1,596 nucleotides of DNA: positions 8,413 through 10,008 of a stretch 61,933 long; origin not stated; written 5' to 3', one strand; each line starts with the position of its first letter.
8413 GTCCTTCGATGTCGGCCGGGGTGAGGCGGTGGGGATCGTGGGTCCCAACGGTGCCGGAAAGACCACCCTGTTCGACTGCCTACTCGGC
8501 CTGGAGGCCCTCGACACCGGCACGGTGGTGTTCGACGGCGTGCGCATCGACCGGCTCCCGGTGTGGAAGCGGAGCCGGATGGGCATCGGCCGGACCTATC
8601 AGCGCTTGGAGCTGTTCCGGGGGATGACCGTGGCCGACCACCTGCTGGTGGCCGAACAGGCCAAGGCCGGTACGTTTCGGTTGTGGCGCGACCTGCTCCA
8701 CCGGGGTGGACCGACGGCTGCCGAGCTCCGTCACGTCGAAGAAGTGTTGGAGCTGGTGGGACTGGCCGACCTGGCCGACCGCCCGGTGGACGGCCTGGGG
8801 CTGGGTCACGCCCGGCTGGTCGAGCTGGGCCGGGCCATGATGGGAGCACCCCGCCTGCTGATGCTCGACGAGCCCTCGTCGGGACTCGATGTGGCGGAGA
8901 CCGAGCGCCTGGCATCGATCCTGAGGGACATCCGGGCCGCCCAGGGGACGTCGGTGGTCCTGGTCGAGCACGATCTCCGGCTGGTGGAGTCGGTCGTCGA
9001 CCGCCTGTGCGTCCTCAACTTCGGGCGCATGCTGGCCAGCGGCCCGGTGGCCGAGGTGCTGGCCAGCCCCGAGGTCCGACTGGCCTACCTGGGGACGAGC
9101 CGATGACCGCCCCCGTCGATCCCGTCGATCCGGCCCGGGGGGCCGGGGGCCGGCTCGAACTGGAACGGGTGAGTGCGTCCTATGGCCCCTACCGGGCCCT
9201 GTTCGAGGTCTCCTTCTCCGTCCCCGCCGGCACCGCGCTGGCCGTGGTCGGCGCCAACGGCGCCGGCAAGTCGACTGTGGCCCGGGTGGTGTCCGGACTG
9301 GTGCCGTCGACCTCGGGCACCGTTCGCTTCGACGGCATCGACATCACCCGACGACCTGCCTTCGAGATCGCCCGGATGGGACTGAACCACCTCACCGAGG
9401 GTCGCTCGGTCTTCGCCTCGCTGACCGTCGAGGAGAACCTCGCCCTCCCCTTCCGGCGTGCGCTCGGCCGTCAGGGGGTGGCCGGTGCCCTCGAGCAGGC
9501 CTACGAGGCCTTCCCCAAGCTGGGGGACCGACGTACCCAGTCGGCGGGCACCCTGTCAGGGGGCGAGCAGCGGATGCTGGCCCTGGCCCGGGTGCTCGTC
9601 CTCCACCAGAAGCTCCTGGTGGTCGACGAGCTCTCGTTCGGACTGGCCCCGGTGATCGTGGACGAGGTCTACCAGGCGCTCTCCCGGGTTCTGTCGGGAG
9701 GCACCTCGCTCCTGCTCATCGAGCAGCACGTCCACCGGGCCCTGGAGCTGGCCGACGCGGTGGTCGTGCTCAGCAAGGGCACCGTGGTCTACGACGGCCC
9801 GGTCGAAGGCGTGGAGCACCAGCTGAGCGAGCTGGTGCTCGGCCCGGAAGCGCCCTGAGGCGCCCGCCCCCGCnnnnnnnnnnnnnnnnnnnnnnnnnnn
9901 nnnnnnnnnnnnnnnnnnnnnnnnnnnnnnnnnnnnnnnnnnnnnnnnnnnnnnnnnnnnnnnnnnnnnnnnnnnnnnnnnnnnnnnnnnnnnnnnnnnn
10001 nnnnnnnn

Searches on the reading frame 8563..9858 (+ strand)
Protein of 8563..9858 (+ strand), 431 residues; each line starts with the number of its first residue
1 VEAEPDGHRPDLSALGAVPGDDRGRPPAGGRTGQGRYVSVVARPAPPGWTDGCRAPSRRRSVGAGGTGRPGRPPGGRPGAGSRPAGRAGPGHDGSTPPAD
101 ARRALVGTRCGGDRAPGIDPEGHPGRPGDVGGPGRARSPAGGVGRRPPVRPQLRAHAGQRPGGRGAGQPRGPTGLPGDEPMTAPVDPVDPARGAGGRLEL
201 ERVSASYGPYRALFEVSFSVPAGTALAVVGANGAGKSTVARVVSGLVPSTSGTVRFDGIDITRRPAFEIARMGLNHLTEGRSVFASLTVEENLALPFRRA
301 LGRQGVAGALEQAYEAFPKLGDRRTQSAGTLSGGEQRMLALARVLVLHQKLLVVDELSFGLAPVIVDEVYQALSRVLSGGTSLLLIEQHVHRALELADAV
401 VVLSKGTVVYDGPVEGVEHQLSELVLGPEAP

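Call 56: search_protein_families(library=pfam, proteins=[window:8563-9858:+], max_evalue=0.001)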
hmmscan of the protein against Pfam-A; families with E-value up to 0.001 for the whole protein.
window:8563-9858:+ (431 aa): 2 families
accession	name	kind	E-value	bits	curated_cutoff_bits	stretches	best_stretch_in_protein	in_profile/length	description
PF00005.33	ABC_tran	-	6.9e-26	91.9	25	1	215-356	3-134/137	ABC transporter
PF13304.12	AAA_21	-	3.3e-07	31.1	27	0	321-384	228-294/304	AAA domain, putative AbiEii toxin, Type IV TA system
